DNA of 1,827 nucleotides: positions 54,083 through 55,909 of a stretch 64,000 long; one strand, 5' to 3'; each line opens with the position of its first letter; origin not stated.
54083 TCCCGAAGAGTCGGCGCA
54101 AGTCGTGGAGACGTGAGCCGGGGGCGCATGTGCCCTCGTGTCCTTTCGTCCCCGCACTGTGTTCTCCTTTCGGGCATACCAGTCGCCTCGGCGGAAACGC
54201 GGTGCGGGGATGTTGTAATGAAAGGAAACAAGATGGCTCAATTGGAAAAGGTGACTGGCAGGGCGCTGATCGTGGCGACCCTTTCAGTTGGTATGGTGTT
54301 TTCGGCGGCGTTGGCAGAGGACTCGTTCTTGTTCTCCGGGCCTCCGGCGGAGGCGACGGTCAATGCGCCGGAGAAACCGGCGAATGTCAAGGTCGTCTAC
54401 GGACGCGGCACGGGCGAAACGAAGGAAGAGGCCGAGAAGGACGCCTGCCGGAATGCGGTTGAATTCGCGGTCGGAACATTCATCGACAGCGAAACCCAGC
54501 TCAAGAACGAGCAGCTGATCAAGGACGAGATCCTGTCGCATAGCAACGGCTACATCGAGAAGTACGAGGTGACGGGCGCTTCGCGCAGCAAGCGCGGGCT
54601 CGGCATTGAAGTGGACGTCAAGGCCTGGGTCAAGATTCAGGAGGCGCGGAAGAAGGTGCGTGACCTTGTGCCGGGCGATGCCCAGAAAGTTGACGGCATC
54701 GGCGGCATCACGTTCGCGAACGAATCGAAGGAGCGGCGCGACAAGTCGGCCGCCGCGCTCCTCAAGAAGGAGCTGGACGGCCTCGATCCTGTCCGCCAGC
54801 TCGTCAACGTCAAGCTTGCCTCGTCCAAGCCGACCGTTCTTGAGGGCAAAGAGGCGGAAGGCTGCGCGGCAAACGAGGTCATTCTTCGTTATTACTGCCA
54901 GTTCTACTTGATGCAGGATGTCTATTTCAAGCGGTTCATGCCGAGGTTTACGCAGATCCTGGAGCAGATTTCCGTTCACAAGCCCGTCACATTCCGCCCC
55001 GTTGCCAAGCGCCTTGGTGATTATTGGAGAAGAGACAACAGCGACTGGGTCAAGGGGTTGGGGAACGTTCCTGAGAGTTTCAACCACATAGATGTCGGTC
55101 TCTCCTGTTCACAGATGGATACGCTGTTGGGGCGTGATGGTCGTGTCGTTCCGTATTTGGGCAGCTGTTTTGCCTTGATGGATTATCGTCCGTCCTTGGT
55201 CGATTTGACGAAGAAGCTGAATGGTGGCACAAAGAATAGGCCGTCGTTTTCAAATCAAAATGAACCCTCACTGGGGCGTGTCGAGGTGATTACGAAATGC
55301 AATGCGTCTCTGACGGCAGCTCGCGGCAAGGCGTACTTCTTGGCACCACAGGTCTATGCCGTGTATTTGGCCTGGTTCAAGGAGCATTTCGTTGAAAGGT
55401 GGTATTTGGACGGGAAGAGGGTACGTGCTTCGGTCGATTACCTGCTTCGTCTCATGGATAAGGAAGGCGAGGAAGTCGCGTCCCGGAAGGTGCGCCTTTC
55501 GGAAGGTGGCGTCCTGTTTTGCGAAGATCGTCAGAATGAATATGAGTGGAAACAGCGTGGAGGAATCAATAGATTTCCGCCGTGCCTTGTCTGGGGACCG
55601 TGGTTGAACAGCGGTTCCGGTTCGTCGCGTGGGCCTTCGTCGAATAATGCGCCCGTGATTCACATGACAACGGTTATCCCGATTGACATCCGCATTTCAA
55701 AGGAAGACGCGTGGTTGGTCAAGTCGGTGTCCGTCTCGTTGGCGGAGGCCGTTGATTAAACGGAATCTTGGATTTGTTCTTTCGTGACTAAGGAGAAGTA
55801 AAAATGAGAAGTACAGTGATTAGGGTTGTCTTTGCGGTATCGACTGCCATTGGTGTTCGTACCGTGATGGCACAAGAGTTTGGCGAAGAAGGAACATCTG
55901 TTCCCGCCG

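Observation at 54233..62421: Lower-GC five-gene cluster: four exported LPP20-like/TPR proteins plus a cytoplasmic repeat + double-PH protein, with no recognisable enzyme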

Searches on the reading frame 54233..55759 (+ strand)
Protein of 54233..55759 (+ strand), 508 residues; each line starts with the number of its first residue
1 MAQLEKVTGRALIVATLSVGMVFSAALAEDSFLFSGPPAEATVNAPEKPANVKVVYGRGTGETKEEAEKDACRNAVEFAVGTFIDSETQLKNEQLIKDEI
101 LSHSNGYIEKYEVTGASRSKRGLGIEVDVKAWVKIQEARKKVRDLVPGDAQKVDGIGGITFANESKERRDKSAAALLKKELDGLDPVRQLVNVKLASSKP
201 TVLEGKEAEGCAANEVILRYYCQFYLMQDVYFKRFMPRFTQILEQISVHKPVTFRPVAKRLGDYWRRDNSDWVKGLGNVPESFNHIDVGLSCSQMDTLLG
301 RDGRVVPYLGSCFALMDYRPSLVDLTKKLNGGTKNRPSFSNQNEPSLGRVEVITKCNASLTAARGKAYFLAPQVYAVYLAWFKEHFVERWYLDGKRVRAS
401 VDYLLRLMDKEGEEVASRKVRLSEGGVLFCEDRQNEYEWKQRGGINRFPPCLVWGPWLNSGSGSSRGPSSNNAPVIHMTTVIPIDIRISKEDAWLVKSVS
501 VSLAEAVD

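Call 3: search_protein_families(library=pfam, proteins=[window:54233-55759:+], max_evalue=1)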
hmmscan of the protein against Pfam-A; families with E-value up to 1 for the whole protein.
window:54233-55759:+ (508 aa): 2 families
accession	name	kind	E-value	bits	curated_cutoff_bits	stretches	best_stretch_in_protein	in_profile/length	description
PF00035.32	dsrm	-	0.011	16.8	23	1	55-77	42-64/66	Double-stranded RNA binding motif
PF02169.21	LPP20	-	0.13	13.1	25.9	1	48-105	8-71/97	LPP20 lipoprotein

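Call 5: search_protein_families(library=ncbifam, proteins=[window:54233-55759:+], max_evalue=1)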
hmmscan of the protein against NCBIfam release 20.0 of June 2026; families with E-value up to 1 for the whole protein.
window:54233-55759:+ (508 aa): 1 family
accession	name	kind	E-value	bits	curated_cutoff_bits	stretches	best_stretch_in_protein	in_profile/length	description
NF001264.0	PRK00226.1-5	equivalog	0.12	12.1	180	1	54-103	33-82/158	transcription elongation factor GreA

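Call 6: search_protein_families(library=padloc, proteins=[window:54233-55759:+], max_evalue=1)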
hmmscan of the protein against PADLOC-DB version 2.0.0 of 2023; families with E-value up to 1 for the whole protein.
window:54233-55759:+ (508 aa): 0 families

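Call 7: search_protein_families(library=phrogs, proteins=[window:54233-55759:+], max_evalue=1)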
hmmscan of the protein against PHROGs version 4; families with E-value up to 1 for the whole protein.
window:54233-55759:+ (508 aa): 1 family
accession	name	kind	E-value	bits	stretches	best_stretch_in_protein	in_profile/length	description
phrog_35597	-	unknown function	0.3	12.3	1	126-162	20-56/102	-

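Call 26: find_homologous_proteins(query=window:54233-55759:+, max_evalue=0.001)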
Query window:54233-55759:+ (508 aa): 15 proteins with E <= 0.001 among 8000 candidates.
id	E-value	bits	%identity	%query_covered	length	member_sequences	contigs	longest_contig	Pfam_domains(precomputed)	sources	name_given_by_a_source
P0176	0.0e+0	1070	93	100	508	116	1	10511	-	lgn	-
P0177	0.0e+0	1036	92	100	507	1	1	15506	-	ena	-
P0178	0.0e+0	1035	91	100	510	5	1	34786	-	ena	-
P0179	0.0e+0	1016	90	100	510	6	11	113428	-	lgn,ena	-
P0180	1.7e-291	985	85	100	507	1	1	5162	-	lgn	-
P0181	6.0e-290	980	87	100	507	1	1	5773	-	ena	-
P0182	1.4e-289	979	85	100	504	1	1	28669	-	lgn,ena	-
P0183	2.7e-282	955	84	100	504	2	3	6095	-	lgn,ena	-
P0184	1.4e-154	534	54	98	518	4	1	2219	-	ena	-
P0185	1.6e-152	527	53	98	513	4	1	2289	-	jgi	jgi:hypothetical protein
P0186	6.5e-143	495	50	97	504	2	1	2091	-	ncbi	-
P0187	4.9e-51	192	34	90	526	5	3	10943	-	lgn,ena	-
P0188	5.1e-50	189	34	90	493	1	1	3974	-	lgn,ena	-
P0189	8.0e-29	119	30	76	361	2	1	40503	-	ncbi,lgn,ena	-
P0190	2.2e-25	107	33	39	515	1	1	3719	-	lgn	-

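Call 30: search_protein_families(library=pfam, alignment_id=A2, max_evalue=0.1)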
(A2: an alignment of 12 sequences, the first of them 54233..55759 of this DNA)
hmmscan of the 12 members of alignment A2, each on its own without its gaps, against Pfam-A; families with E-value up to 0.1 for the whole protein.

A. member 1, window:54233-55759:+ (508 aa): 1 family
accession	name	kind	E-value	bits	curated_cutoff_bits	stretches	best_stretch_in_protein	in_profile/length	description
PF00035.32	dsrm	-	0.011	16.8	23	1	55-77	42-64/66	Double-stranded RNA binding motif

B. families by the number of members that match (of 12 scanned): 3 families
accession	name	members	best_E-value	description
PF00035.32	dsrm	7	0.0049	Double-stranded RNA binding motif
PF02169.21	LPP20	1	0.008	LPP20 lipoprotein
PF12644.12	DUF3782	1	0.014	Protein of unknown function (DUF3782)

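Call 55: predict_structure(alignment_id=A2)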
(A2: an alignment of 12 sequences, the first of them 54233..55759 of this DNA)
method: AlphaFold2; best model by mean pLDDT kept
length: 508 residues; sequences in the alignment: 12
mean_pLDDT: 61.7   pTM: 0.64
mean pLDDT of the five models: 61.7, 58.4, 54.5, 53.2, 48.7
residues with pLDDT >= 90: 28; 70-90: 214; 50-70: 79; < 50: 187
segments of 3 or more residues with pLDDT < 50: 1-49, 83-104, 146-163, 267-303, 332-345, 389-395, 431-453, 458-471
pLDDT, mean of each block of 10 residues (from residue 1): 38 33 23 26 34 80 84 77 41 43 59 76 78 74 49 34 58 80 77 85 79 87 82 80 81 77 54 35 39 47 59 67 58 38 53 73 78 79 65 52 90 90 69 38 33 48 34 65 87 92 69
secondary structure, 60 per line:
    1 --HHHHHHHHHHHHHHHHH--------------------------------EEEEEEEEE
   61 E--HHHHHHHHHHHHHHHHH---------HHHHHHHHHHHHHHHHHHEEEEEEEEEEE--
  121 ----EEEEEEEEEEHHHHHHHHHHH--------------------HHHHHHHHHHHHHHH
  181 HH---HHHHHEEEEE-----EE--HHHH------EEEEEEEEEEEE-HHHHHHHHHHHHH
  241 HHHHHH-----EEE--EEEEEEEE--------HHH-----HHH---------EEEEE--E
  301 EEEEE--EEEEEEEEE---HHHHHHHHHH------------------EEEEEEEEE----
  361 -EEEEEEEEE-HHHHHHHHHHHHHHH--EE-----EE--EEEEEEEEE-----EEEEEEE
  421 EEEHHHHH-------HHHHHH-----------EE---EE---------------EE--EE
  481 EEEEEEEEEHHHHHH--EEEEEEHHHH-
elements in order: H3-19 E52-61 H64-80 H90-107 E108-118 E125-134 H135-145 H166-182 H186-190 E191-195 H205-208 E215-226 H228-246 E252-254 E257-264 E293-297 E300-305 E308-316 H320-329 E348-356 E362-370 H372-386 E400-408 E414-423 H424-428 H436-441 E479-489 H490-495 E498-503 H504-507

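Call 57: search_solved_structures(query=A2, max_evalue=10, show_alignments=3)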
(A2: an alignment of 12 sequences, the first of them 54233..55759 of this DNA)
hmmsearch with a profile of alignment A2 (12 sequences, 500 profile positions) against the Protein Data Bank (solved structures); distinct sequences matched with E-value up to 10: 1.
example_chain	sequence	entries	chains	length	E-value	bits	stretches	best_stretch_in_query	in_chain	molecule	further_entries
3c5m_A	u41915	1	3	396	1.6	10.7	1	74-110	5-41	Oligogalacturonate lyase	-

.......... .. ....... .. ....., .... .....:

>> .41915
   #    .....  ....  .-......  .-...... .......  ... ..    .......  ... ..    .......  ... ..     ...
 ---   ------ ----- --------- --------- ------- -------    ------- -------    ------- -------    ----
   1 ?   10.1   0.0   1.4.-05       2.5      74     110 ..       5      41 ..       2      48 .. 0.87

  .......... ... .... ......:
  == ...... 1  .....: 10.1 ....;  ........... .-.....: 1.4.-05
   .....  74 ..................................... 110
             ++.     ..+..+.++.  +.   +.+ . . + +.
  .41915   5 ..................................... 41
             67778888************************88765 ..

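Call 59: fold_search(model_id=the predicted structure, library=pdb)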
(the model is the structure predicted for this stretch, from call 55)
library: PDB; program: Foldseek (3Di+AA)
matches with E <= 10: 377; with E <= 0.001: 0
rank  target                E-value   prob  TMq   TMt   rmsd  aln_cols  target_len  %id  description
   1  3gio_A                1.1e-01  0.38  0.12  0.28  12.8       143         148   16  Crystal structure of the TNF-alpha inducing protein (Tip alpha) from Helicobacter pylori (released 2009-08-04)
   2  2wcr_B                1.5e-01  0.84  0.13  0.38   6.9       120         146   15  Crystal Structure of Tip-Alpha N34 (HP0596) from Helicobacter pylori at pH8 (released 2009-05-12)
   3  2wcr_A                1.5e-01  0.51  0.12  0.31  12.8       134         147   14  Crystal Structure of Tip-Alpha N34 (HP0596) from Helicobacter pylori at pH8 (released 2009-05-12)
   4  3vnc_B                1.6e-01  0.72  0.13  0.34   7.5       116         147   14  Crystal Structure of TIP-alpha N25 from Helicobacter Pylori in its natural dimeric form (released 2012-10-03)
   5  9mtq_2w               2.3e-01  0.08  0.08  0.13  16.2       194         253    9  Crystal structure of the wild-type Thermus thermophilus 70S ribosome in complex with mRNA, A-site GGD-mutant Release  (released 2025-06-18)
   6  2wcq_A                3.4e-01  0.41  0.13  0.33   7.2       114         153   13  Crystal Structure of Tip-Alpha N34 (HP0596) from Helicobacter pylori at pH4 (released 2009-05-12)
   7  2wcq_B                3.8e-01  0.35  0.12  0.31   8.0       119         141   16  Crystal Structure of Tip-Alpha N34 (HP0596) from Helicobacter pylori at pH4 (released 2009-05-12)
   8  5eoy_B                4.7e-01  0.08  0.09  0.12  20.5       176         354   15  Pseudomonas aeruginosa SeMet-PilM bound to ADP (released 2016-04-27)
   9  6p1h_A                5.3e-01  0.06  0.08  0.05  19.9       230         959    8  Cryo-EM Structure of DNA Polymerase Delta Holoenzyme (released 2019-10-02)
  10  3ue2                  5.6e-01  0.11  0.09  0.26  13.1       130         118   15  Crystal structure of a RNA binding domain of poly-U binding splicing factor 60KDa (PUF60) from Homo sapiens at 1.23 A re (released 2011-11-30)
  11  9i2l_B                5.6e-01  0.04  0.06  0.10  15.1       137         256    6  BtuJ2 - DUF4465 domain containing protein (released 2025-03-05)
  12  3guq                  5.9e-01  0.60  0.14  0.40   6.8       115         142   13  Crystal structure of novel carcinogenic factor of H. pylori (released 2009-09-22)
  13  5tse_C                5.9e-01  0.06  0.05  0.15  17.8        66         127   17  2.35 Angstrom Crystal Structure Minor Lipoprotein from Acinetobacter baumannii. (released 2016-11-09)
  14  9d7r_1w               5.9e-01  0.06  0.08  0.14  17.5       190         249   12  Crystal structure of the wild-type Thermus thermophilus 70S ribosome in complex with Fva1 antimicrobial peptide, mRNA (released 2024-11-13)
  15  5eoy_A                5.9e-01  0.06  0.09  0.12  23.1       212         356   14  Pseudomonas aeruginosa SeMet-PilM bound to ADP (released 2016-04-27)
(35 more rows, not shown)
